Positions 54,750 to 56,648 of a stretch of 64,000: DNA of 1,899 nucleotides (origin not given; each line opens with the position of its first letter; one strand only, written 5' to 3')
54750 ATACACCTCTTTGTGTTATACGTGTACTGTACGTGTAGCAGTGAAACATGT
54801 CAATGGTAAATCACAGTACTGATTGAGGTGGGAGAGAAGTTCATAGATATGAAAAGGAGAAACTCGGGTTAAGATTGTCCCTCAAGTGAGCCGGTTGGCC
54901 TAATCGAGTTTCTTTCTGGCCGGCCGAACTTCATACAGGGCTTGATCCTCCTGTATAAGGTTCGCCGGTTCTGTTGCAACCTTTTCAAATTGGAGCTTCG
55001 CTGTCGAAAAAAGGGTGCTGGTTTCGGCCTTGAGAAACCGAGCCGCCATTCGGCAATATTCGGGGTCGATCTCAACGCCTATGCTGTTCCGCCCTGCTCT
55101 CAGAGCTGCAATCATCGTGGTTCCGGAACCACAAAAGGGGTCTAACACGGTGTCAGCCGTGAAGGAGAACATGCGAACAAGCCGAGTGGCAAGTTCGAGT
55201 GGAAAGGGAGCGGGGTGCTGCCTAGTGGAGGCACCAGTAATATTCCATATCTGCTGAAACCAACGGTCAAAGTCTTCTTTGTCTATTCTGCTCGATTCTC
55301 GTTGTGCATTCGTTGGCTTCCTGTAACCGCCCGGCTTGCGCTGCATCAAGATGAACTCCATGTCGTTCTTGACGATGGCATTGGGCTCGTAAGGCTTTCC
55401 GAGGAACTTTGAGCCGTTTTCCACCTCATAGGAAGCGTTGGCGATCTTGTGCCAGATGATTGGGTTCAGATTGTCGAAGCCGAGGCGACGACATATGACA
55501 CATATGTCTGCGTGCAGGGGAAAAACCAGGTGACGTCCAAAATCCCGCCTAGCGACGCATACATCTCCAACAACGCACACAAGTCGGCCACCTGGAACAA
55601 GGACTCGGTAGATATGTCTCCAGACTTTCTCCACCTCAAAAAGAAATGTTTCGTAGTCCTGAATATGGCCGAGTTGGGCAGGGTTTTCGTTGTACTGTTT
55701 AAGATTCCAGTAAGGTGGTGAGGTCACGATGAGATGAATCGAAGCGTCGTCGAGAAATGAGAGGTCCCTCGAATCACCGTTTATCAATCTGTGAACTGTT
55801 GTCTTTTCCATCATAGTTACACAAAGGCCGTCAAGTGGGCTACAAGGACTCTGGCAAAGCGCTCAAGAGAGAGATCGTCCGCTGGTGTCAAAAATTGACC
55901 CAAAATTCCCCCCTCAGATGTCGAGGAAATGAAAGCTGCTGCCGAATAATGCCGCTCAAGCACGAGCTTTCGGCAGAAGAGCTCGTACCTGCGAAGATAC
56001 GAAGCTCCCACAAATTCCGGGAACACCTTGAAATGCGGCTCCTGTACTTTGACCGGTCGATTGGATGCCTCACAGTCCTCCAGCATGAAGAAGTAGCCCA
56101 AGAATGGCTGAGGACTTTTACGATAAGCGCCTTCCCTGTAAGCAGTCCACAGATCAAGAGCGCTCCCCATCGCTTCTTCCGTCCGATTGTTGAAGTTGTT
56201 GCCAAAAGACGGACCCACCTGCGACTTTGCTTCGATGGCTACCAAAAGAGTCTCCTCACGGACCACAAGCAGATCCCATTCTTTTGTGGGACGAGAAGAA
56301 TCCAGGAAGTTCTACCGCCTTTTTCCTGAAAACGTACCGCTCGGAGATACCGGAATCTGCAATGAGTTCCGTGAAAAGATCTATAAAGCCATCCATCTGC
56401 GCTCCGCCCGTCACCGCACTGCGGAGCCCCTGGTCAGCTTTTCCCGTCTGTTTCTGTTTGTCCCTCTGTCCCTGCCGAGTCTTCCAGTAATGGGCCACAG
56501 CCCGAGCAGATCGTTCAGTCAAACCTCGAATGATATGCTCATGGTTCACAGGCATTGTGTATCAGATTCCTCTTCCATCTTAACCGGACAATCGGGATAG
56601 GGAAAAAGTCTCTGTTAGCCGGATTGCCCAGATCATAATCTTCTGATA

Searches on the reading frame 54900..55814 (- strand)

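Call 35: search_protein_families(library=pfam, proteins=[window:54900-55814:-], max_evalue=0.001)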
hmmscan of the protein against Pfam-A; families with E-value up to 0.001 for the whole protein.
window:54900-55814:- (304 aa): 4 families
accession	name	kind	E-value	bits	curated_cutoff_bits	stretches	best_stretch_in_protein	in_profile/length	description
PF01555.25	N6_N4_Mtase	-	1.3e-43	150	26.7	1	26-258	1-220/221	DNA methylase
PF01170.24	UPF0020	-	1.9e-07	31.4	22.3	1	198-255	6-64/197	RMKL-like, methyltransferase domain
PF08241.18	Methyltransf_11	-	1.9e-05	25.7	21.2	0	59-80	74-95/95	Methyltransferase domain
PF13649.12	Methyltransf_25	-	2.6e-05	25.2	27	0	223-265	1-45/97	Methyltransferase domain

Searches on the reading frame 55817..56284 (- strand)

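Call 41: search_protein_families(library=pfam, proteins=[window:55817-56284:-], max_evalue=0.01)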
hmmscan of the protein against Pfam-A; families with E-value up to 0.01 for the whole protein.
window:55817-56284:- (155 aa): 1 family
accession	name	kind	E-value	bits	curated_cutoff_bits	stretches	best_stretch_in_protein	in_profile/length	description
PF04555.19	XhoI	-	9e-67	225.1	25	1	1-131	59-189/191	Restriction endonuclease XhoI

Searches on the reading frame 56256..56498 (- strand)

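Call 41: search_protein_families(library=pfam, proteins=[window:56256-56498:-], max_evalue=0.01)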
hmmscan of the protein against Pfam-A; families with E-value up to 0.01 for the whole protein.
window:56256-56498:- (80 aa): 1 family
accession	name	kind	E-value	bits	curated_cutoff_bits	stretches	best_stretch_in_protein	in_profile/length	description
PF04555.19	XhoI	-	4.1e-18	66.4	25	1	14-72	1-59/191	Restriction endonuclease XhoI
